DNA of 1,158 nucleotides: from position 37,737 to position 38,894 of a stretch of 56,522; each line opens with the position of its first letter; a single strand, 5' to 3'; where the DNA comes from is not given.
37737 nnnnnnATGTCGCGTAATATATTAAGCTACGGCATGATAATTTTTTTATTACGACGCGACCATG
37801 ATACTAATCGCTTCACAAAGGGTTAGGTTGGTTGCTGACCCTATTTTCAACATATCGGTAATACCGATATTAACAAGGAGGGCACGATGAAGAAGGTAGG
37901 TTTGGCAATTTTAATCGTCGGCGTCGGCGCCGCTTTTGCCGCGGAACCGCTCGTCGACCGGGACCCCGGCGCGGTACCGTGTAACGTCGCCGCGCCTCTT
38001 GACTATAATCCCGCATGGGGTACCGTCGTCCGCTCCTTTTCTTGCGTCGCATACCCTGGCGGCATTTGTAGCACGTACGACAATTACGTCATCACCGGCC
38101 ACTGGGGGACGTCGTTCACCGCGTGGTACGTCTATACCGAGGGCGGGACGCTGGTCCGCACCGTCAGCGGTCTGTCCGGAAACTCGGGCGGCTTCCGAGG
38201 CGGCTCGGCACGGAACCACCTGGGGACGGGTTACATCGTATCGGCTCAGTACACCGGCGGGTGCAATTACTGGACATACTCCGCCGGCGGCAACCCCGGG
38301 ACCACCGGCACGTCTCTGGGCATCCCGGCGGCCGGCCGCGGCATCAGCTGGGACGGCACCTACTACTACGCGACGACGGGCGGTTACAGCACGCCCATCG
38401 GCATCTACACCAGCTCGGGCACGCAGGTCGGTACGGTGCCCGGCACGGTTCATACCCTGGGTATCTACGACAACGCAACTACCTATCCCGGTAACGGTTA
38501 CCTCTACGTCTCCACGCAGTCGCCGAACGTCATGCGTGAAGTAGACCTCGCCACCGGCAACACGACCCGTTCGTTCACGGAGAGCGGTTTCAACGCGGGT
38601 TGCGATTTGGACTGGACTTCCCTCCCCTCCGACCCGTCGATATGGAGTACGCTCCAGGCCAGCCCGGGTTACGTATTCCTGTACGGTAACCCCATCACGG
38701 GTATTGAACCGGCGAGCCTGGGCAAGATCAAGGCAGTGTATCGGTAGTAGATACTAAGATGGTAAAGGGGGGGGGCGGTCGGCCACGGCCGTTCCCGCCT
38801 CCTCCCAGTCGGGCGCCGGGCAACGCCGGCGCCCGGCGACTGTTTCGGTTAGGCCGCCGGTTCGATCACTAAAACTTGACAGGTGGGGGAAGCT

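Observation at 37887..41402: Triplicated family of secreted Gly/Thr/Tyr-rich proteins of unknown function, with rnpB nested between copies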

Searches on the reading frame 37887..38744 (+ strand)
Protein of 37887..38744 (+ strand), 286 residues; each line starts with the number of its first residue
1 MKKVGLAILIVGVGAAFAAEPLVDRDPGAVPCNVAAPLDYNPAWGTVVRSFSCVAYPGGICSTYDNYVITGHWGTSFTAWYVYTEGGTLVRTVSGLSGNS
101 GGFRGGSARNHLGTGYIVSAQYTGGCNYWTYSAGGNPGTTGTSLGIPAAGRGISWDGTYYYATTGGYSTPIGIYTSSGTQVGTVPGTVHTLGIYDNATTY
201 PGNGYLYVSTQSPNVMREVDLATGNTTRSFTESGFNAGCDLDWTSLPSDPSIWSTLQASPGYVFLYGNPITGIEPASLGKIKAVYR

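Call 6: search_protein_families(library=pfam, proteins=[window:37887-38744:+], max_evalue=1)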
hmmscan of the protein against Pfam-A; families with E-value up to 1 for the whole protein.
window:37887-38744:+ (286 aa): 0 families
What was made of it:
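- On SdiA-regulated / YjiK (PF06977): No Pfam hit (call 6).
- On NHL / YVTN / other named propeller repeats: No hits for copies 1 and 3 (call 6).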

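Call 7: search_protein_families(library=ncbifam, proteins=[window:37887-38744:+], max_evalue=1)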
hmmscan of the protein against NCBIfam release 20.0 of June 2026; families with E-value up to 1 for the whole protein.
window:37887-38744:+ (286 aa): 0 families

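Call 9: find_homologous_proteins(query=window:37887-38744:+, max_evalue=0.001)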
Query window:37887-38744:+ (286 aa): 28 proteins with E <= 0.001 among 1445 candidates.
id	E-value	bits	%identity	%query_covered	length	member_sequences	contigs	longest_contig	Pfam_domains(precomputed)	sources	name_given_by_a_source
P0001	1.7e-183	627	97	100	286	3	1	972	-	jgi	jgi:hypothetical protein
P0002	4.3e-151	521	82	100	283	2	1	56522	-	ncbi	ncbi:MAG: hypothetical protein PVH29_10285 [Candidatus Zixiibacteriota bacterium]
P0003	2.0e-135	469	86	85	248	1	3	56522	-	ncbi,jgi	ncbi:MAG: hypothetical protein PVH29_10275 [Candidatus Zixiibacteriota bacterium]|jgi:hypothetical p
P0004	3.0e-133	462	75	99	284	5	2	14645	-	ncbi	ncbi:MAG: hypothetical protein V3W11_10370 [bacterium]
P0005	7.1e-131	454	73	100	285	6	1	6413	-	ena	-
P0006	1.3e-130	453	73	100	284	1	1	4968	-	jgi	jgi:hypothetical protein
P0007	7.4e-123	428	72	95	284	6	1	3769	-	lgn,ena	-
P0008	1.3e-116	407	65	100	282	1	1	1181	-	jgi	-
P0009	1.3e-82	296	71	72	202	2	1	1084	-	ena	-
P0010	2.5e-77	278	56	100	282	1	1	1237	-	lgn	-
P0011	7.2e-67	244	50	98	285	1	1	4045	-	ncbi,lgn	-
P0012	1.3e-62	230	48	100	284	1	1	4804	-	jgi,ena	-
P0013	2.4e-59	219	49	99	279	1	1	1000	-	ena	-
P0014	1.5e-58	217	46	100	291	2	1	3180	-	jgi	jgi:hypothetical protein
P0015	2.6e-58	216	47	100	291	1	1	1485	-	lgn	-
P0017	3.5e-53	199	44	99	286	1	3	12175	-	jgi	jgi:hypothetical protein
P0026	7.2e-34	136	38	100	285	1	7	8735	-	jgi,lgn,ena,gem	jgi:hypothetical protein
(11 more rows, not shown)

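Call 23: find_encoding_contigs(protein=P0004, flank=8000, max_places=4)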
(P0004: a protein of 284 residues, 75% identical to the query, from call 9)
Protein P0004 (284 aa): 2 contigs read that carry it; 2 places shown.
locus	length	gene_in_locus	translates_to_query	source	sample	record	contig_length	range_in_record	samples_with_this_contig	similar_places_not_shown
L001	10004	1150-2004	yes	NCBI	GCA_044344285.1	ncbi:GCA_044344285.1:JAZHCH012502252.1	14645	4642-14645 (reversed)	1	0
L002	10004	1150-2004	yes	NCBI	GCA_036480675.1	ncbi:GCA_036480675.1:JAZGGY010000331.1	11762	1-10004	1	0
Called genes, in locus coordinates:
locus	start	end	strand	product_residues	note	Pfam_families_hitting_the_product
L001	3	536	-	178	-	?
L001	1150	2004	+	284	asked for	-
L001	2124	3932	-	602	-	PF13145:Rotamase_2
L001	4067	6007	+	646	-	PF00009:GTP_EFTU, PF01926:MMR_HSR1 (weak), PF09106:WHD_2nd_SelB (faint), PF03144:GTP_EFTU_D2, PF25461:Beta-barrel_SelB, PF09107:WHD_3rd_SelB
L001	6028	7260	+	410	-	PF00202:Aminotran_3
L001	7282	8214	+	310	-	-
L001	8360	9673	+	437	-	PF06848:Disaggr_repeat (faint), PF24517:CBM96 (faint), PF00688:TGFb_propeptide (faint)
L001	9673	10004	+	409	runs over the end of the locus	-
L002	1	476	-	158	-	PF01197:Ribosomal_L31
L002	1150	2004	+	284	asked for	-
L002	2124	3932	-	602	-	PF13145:Rotamase_2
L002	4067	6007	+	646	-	PF00009:GTP_EFTU, PF01926:MMR_HSR1 (weak), PF09106:WHD_2nd_SelB (faint), PF03144:GTP_EFTU_D2, PF25461:Beta-barrel_SelB, PF09107:WHD_3rd_SelB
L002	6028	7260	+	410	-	PF00202:Aminotran_3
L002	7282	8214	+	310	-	-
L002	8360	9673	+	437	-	PF06848:Disaggr_repeat (faint), PF24517:CBM96 (faint), PF00688:TGFb_propeptide (faint)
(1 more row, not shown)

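Call 25: predict_structure(alignment_id=A1)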
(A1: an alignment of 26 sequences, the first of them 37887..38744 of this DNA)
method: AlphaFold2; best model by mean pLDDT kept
length: 286 residues; sequences in the alignment: 26
mean_pLDDT: 82.9   pTM: 0.76
mean pLDDT of the five models: 82.9, 82.9, 82.4, 82.4, 81.7
residues with pLDDT >= 90: 158; 70-90: 76; 50-70: 15; < 50: 37
segments of 3 or more residues with pLDDT < 50: 20-40, 271-286
pLDDT, mean of each block of 10 residues (from residue 1): 74 62 40 43 80 94 97 88 97 89 91 96 90 97 89 94 87 95 91 91 93 90 89 90 86 93 83 41 38
secondary structure, 60 per line:
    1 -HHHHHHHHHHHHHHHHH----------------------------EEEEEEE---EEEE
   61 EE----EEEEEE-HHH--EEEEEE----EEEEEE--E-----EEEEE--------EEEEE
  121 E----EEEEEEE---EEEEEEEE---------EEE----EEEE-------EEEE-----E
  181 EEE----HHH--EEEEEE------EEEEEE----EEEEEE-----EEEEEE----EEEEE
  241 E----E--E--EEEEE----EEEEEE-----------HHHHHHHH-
elements in order: H2-18 E47-53 E57-62 E67-72 E79-84 E89-94 E103-107 E116-121 E126-132 E136-143 E153-155 E160-163 E171-174 E180-183 E193-198 E205-210 E215-220 E226-231 E236-241 E252-256 E261-266 H278-285
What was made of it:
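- On NHL / YVTN / other named propeller repeats: The model has five blades (call 25).
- On T9SS type A sorting domain (TIGR04183): The tail has 13-16 residues with pLDDT below 50 (call 25).
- The tail and the N-terminal linker have pLDDT below 50 (call 25). The tail has 13-16 disordered residues, against a 70-100-residue beta-sandwich (call 25). AF2 draws residues 278-285 as a helix (call 25). Only about 8-10 residues could form a helix, and that part of the model has pLDDT below 50 (call 25). AF2 does not dock the tail on its own propeller (call 25).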

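Call 44: search_solved_structures(query=A1, max_evalue=10, show_alignments=3)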
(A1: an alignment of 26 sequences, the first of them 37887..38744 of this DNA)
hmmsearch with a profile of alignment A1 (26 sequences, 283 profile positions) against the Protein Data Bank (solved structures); distinct sequences matched with E-value up to 10: 0.
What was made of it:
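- On Glutaminyl cyclase, plant/bacterial type (PF05096): A profile of 26 homologs against all PDB sequences gave 0 hits at E<=10 (call 44).
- Tried and rejected: A profile of 26 homologs against all PDB sequences gave 0 hits (call 44).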

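Call 52: fold_search(model_id=the predicted structure, library=pdb)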
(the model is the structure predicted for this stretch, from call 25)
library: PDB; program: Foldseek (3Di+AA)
matches with E <= 10: 1590; with E <= 0.001: 812
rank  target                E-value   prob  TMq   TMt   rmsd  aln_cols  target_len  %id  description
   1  8q1n_A                6.7e-08  1.00  0.45  0.41   8.3       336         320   10  Cyclic peptide binder of the WBM-site of WDR5 (released 2023-09-06)
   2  7b2r_A                1.3e-07  1.00  0.51  0.53   7.3       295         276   11  Crystal structure of NHL domain of TRIM2 (released 2021-01-13)
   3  5yzg_s                1.5e-07  1.00  0.42  0.34  32.6       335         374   11  The Cryo-EM Structure of Human Catalytic Step I Spliceosome (C complex) at 4.1 angstrom resolution (released 2018-08-08)
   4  6ujh_A                1.7e-07  1.00  0.50  0.47   6.2       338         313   10  Discovery of fragment-inspired heterocyclic benzenesulfonamides as inhibitors of the WDR5-MYC interaction (released 2020-04-15)
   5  3mbr                  2.1e-07  1.00  0.57  0.68   4.4       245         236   14  Crystal Structure of the Glutaminyl Cyclase from Xanthomonas campestris (released 2010-06-30)
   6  2faw_A                2.5e-07  1.00  0.58  0.65   4.3       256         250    9  crystal structure of papaya glutaminyl cyclase (released 2006-10-03)
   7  7t1z_B                2.5e-07  1.00  0.36  0.25   8.1       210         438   20  Structure of the Fbw7-Skp1-MycNdegron complex (released 2022-02-16)
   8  3nol                  2.6e-07  1.00  0.56  0.67   4.0       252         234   15  Crystal structure of Zymomonas mobilis Glutaminyl Cyclase (trigonal form) (released 2010-11-03)
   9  2iwa                  2.6e-07  1.00  0.56  0.63   8.1       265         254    9  Unbound glutaminyl cyclotransferase from Carica papaya. (released 2006-07-04)
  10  5cxc_A                2.9e-07  1.00  0.40  0.28   8.6       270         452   12  Structure of Ytm1 bound to the C-terminal domain of Erb1 in P 65 2 2 space group (released 2015-10-28)
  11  3nok_A                3.0e-07  1.00  0.52  0.63   4.8       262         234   14  Crystal structure of Myxococcus xanthus Glutaminyl Cyclase (released 2010-11-03)
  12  2gnq                  3.2e-07  1.00  0.51  0.47   6.7       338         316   10  Structure of wdr5 (released 2006-06-06)
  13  8f1g_A                3.4e-07  1.00  0.49  0.47   6.9       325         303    9  Crystal structure of human WDR5 in complex with compound WM662 (released 2023-01-11)
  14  8g3e_B                3.8e-07  1.00  0.51  0.48   6.0       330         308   10  Crystal structure of human WDR5 in complex with (1M)-N-[(3,5-difluoro[1,1'-biphenyl]-4-yl)methyl]-6-methyl-4-oxo-1-(py (released 2023-06-28)
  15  4gm9_B                4.2e-07  1.00  0.45  0.42   8.2       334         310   11  Crystal structure of human WD repeat domain 5 with compound MM-401 (released 2014-02-19)
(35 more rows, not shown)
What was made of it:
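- On Glutaminyl cyclase, plant/bacterial type (PF05096): Foldseek TM-score normalised by target length 0.63-0.68 (call 52).
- Foldseek TM-scores normalised by target length are 0.63-0.68 for the same structures (call 52).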

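Call 63: find_encoding_contigs(protein=P0003, flank=3000, max_places=5)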
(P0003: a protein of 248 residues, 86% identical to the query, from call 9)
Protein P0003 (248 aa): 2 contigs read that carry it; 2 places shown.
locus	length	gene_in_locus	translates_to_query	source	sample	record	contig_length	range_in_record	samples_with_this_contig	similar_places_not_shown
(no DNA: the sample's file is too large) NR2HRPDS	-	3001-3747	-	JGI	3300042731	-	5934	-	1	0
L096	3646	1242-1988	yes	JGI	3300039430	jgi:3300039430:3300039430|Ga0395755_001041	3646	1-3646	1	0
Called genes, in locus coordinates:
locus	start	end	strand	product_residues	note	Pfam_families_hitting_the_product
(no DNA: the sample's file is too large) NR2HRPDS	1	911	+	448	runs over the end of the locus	PF02321:OEP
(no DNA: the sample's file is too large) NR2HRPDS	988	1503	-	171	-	PF01197:Ribosomal_L31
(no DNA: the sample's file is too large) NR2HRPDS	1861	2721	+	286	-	-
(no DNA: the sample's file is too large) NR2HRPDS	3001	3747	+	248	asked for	-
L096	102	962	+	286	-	-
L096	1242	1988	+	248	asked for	-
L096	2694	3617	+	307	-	-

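Call 67: find_encoding_contigs(protein=P0017, flank=6000, max_places=2)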
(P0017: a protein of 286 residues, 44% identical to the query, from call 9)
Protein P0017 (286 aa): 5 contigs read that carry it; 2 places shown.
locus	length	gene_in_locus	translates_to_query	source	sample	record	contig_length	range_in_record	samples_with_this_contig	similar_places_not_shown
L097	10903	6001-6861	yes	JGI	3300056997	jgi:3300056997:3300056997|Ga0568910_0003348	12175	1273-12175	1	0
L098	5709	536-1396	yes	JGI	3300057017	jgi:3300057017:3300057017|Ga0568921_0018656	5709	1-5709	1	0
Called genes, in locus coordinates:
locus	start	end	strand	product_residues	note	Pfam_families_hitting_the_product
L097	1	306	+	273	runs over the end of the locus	-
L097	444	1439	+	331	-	PF00044:Gp_dh_N, PF02800:Gp_dh_C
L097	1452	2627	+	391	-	PF00162:PGK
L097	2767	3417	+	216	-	PF00440:TetR_N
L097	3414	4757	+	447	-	PF02321:OEP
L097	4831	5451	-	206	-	PF01197:Ribosomal_L31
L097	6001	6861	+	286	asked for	-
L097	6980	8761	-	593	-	PF13145:Rotamase_2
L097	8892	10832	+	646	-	PF00009:GTP_EFTU, PF01926:MMR_HSR1 (weak), PF03144:GTP_EFTU_D2 (weak), PF09106:WHD_2nd_SelB (faint), PF25461:Beta-barrel_SelB, PF09107:WHD_3rd_SelB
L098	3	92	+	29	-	?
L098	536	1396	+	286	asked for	-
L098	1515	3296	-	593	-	PF13145:Rotamase_2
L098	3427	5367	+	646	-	PF00009:GTP_EFTU, PF01926:MMR_HSR1 (weak), PF03144:GTP_EFTU_D2 (weak), PF09106:WHD_2nd_SelB (faint), PF25461:Beta-barrel_SelB, PF09107:WHD_3rd_SelB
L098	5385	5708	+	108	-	?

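Call 68: find_encoding_contigs(protein=P0026, flank=6000, max_places=2)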
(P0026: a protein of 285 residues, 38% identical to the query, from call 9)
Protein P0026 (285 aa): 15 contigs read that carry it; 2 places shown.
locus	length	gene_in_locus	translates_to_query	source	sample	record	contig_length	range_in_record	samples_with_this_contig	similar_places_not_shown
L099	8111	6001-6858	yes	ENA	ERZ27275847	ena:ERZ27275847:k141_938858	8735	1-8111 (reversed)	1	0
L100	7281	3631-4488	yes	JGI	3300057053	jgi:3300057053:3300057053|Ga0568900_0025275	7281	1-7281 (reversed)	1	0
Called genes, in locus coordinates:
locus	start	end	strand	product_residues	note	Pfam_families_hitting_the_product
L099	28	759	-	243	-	-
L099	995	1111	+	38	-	-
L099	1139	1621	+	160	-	-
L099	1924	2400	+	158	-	-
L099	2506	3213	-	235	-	PF28085:HVO_0416 (faint)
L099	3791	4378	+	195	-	-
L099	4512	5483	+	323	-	-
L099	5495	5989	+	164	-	-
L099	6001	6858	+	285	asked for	-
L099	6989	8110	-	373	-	?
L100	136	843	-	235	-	PF28085:HVO_0416 (faint)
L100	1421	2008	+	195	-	-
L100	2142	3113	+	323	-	-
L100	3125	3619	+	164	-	-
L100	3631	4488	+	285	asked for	-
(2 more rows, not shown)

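Call 69: find_encoding_contigs(protein=P0005, flank=6000, max_places=2)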
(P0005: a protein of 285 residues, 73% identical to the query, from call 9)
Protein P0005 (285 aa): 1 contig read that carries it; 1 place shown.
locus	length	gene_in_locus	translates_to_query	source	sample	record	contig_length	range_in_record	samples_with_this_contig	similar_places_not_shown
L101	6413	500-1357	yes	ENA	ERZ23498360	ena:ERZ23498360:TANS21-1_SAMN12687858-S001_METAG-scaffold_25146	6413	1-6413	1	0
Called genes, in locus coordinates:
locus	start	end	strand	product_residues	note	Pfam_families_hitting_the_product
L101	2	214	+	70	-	?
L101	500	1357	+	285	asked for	-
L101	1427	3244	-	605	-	PF13145:Rotamase_2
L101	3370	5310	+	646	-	PF00009:GTP_EFTU, PF01926:MMR_HSR1 (weak), PF09106:WHD_2nd_SelB (faint), PF03144:GTP_EFTU_D2, PF25461:Beta-barrel_SelB, PF09107:WHD_3rd_SelB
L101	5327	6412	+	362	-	?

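Call 80: find_homologous_proteins(query=A6, max_evalue=0.001)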
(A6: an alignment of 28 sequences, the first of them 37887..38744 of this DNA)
Query A6 (28 sequences) (286 aa, profile of the alignment): 105 proteins with E <= 0.001 among 8000 candidates.
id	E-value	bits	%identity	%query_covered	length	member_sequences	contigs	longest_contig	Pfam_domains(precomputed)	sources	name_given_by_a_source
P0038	1.1e-65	240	29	47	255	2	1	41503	-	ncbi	-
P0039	4.6e-62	228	69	6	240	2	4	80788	-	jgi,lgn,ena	-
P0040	1.2e-60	223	28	72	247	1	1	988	-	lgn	-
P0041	4.4e-60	222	27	85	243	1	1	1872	PF24684.2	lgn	-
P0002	4.8e-59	218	82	100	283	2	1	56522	-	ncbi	ncbi:MAG: hypothetical protein PVH29_10285 [Candidatus Zixiibacteriota bacterium]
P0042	6.1e-59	218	30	52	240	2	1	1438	-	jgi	jgi:hypothetical protein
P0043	1.5e-55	207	29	49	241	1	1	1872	-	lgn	-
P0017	2.8e-55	206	44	99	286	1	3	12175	-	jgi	jgi:hypothetical protein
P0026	4.5e-55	205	38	100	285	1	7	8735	-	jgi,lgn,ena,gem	jgi:hypothetical protein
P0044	2.3e-53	200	26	71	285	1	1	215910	-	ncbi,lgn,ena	-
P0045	4.5e-53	199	26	85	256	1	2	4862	-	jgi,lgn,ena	-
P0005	6.8e-53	198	73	100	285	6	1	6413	-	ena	-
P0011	1.2e-52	197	50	98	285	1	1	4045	-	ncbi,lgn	-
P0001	1.6e-52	197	97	100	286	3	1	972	-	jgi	jgi:hypothetical protein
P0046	4.1e-52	195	29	12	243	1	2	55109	-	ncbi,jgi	ncbi:MAG: hypothetical protein PVH29_10805 [Candidatus Zixiibacteriota bacterium]|jgi:hypothetical p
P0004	8.1e-47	178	75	99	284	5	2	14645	-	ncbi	ncbi:MAG: hypothetical protein V3W11_10370 [bacterium]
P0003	1.7e-35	141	86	85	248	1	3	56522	-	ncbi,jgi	ncbi:MAG: hypothetical protein PVH29_10275 [Candidatus Zixiibacteriota bacterium]|jgi:hypothetical p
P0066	5.3e-28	116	37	15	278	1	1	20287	-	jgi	jgi:DNA-binding beta-propeller fold protein YncE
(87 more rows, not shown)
